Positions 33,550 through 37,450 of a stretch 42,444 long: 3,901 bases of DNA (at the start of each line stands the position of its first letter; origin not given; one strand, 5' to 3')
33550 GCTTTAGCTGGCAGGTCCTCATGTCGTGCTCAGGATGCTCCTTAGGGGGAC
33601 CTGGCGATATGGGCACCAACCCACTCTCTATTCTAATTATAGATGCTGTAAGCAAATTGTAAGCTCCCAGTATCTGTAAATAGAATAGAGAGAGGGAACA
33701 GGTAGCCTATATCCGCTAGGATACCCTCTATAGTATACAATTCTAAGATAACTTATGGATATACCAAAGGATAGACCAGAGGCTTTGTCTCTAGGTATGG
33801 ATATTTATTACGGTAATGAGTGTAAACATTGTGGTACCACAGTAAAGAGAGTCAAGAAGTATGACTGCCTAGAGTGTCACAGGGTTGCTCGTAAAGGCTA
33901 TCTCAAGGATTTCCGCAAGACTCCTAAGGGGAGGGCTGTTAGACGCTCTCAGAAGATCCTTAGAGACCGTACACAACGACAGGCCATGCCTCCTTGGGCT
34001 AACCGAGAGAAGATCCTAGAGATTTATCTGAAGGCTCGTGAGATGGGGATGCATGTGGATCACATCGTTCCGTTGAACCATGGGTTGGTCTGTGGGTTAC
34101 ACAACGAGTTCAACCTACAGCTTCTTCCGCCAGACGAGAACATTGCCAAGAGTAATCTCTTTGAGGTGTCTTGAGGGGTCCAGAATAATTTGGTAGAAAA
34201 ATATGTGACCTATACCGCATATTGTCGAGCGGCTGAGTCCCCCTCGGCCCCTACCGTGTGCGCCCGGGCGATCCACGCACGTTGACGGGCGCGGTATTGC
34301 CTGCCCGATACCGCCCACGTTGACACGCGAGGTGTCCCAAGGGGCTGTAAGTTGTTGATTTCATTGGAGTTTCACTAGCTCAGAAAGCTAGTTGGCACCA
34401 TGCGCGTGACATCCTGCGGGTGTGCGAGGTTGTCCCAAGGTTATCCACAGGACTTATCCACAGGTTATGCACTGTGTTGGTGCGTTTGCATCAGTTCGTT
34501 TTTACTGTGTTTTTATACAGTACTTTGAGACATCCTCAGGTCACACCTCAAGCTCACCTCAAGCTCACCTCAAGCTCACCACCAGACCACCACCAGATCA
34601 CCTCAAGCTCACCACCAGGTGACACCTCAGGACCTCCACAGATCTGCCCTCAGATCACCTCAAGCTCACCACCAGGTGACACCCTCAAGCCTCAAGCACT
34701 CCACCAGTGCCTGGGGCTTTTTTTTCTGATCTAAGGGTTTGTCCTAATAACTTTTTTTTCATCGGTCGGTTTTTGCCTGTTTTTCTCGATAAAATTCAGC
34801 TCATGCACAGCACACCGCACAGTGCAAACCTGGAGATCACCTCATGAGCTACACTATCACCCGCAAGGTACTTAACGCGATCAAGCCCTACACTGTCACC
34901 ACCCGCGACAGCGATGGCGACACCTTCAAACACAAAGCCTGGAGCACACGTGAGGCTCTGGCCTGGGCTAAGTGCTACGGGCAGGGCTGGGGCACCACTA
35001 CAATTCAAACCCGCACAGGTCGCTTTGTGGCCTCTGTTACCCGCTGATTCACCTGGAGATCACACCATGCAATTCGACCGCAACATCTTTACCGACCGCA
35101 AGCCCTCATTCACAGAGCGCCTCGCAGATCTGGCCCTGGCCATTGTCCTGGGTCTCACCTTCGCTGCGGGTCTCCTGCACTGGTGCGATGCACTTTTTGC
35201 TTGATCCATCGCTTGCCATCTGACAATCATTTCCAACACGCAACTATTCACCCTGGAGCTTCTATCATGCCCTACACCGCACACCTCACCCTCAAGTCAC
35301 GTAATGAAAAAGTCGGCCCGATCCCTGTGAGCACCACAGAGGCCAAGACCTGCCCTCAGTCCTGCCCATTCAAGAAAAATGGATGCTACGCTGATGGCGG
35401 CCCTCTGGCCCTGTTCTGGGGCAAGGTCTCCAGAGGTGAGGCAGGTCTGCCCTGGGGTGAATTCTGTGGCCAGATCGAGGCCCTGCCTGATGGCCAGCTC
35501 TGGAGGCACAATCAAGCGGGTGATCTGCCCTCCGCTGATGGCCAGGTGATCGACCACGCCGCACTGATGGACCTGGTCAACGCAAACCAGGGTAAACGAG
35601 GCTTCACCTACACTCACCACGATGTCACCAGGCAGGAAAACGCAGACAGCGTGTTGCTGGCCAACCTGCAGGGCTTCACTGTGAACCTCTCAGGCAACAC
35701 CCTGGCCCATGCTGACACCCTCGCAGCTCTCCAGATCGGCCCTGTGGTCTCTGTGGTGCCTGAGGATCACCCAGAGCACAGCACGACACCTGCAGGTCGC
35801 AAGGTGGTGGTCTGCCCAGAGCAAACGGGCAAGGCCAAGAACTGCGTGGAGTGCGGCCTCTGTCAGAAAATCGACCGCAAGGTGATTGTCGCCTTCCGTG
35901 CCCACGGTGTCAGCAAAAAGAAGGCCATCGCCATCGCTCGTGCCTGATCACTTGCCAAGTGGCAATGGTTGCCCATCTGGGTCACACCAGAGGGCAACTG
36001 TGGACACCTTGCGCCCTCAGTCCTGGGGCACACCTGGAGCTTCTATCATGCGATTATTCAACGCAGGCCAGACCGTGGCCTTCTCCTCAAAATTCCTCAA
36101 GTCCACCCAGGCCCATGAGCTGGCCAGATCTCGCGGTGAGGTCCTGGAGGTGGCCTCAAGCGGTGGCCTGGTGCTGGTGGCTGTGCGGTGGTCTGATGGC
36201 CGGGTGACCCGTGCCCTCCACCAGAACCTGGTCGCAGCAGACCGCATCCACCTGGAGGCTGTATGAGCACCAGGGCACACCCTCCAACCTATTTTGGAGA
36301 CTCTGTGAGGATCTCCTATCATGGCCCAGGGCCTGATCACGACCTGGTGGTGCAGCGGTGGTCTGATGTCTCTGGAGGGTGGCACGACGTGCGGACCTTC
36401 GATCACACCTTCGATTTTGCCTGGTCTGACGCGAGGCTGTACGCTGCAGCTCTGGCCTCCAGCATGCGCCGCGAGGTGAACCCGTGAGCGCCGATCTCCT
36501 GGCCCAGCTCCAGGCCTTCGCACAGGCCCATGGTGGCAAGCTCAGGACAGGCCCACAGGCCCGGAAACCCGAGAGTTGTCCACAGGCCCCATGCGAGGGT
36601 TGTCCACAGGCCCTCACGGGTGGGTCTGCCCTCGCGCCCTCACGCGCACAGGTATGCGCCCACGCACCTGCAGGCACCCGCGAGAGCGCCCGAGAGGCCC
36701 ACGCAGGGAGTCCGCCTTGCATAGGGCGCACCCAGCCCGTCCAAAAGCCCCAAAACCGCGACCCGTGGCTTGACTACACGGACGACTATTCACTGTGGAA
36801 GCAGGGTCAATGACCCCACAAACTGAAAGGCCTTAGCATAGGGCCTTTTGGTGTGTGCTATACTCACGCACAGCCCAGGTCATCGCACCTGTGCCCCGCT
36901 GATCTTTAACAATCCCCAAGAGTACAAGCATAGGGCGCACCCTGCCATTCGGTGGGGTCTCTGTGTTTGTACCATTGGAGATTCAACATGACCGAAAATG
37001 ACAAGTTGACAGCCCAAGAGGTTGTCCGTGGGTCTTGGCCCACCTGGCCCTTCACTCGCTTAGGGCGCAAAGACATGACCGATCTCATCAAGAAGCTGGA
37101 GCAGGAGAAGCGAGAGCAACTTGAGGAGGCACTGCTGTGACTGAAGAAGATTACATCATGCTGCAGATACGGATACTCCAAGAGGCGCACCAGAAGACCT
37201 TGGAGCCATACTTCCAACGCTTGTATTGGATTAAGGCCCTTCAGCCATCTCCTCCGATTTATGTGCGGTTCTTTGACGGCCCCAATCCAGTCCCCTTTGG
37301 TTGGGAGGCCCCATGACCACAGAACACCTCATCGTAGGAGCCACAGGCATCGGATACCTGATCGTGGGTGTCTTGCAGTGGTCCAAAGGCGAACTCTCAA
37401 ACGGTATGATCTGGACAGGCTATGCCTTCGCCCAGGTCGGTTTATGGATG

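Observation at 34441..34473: Perfect DnaA boxes in a T7-like phage, part of an 11-mer family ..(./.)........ found four times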

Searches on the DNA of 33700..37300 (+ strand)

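Call 7: search_dna_similar(query=window:33700-37300:+, collection=phages, mode=distant, max_rows=30)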
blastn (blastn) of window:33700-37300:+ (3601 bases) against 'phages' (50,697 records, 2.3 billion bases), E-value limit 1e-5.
Records with a match: 10; places in all: 10; records where one place covers at least 80% of the query: 0.
Best place of each record, by identity: 60-80% 10.
By first word of the organism name: Pseudomonas 10.
By host as written in the record: Pseudomonas aeruginosa 4; Pseudomonas aeruginosa PAO1 2; Pseudomonas aeruginosa clinical strain TJC422 2; Pseudomonas aeruginosa 147 1; Pseudomonas aeruginosa Paer42 1.
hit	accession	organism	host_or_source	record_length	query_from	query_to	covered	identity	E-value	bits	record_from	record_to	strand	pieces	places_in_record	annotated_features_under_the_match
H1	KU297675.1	Pseudomonas phage PaoP5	Pseudomonas aeruginosa PAO1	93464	1861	2049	5%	69.9%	1e-6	64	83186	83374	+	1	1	hypothetical protein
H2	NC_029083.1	Pseudomonas phage PaoP5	Pseudomonas aeruginosa PAO1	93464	1861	2049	5%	69.9%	1e-6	64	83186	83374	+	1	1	hypothetical protein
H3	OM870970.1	Pseudomonas phage vB_Paer_PsIn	Pseudomonas aeruginosa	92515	1861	2017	4%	72.7%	3e-8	69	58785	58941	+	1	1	hypothetical protein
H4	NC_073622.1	Pseudomonas phage vB_Paer_PsIn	Pseudomonas aeruginosa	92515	1861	2017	4%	72.7%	3e-8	69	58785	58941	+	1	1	hypothetical protein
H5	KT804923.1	Pseudomonas phage C11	Pseudomonas aeruginosa clinical strain ...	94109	1861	2000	4%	74.7%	5e-11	77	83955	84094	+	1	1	hypothetical protein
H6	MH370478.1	Pseudomonas phage SRT6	Pseudomonas aeruginosa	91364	1861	2000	4%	74.7%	5e-11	77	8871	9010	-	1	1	hypothetical protein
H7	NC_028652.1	Pseudomonas phage C11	Pseudomonas aeruginosa clinical strain ...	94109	1861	2000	4%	74.7%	5e-11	77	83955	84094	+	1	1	hypothetical protein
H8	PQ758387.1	Pseudomonas phage 37F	Pseudomonas aeruginosa 147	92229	1861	2000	4%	72.9%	4e-6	61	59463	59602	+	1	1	hypothetical protein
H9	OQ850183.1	Pseudomonas phage PT07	Pseudomonas aeruginosa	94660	1861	2000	4%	72.9%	4e-6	61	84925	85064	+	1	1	hypothetical protein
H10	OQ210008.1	Pseudomonas phage JS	Pseudomonas aeruginosa Paer42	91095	1861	2000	4%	72.9%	4e-6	61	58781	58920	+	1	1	hypothetical protein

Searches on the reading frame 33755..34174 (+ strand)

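Call 15: search_protein_families(library=phrogs, proteins=[window:33755-34174:+], max_evalue=0.01)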
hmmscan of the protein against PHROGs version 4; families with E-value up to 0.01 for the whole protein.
window:33755-34174:+ (139 aa): 6 families
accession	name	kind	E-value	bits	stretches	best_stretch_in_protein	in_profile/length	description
phrog_26577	-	unknown function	1.1e-16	62.2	1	65-135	30-106/119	-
phrog_1035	-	DNA, RNA and nucleotide metabolism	6.2e-11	43.7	1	16-137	57-215/271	endonuclease VII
phrog_23777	-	unknown function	0.00043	21.6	1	9-48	3-42/75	-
phrog_144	-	DNA, RNA and nucleotide metabolism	0.00092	19.9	1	22-131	24-131/175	HNH endonuclease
phrog_15231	-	unknown function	0.0042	18.4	1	12-47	96-131/138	-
phrog_1271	-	DNA, RNA and nucleotide metabolism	0.0051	17.2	1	21-134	213-317/361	HNH endonuclease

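Call 16: search_protein_families(library=pfam, proteins=[window:33755-34174:+], max_evalue=0.01)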
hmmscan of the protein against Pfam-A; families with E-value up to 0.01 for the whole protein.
window:33755-34174:+ (139 aa): 0 families

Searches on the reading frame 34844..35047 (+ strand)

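Call 15: search_protein_families(library=phrogs, proteins=[window:34844-35047:+], max_evalue=0.01)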
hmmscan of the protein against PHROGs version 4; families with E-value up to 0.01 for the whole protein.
window:34844-35047:+ (67 aa): 1 family
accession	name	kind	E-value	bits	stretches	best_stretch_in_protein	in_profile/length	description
phrog_33095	-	unknown function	0.0041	18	1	1-43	1-44/74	-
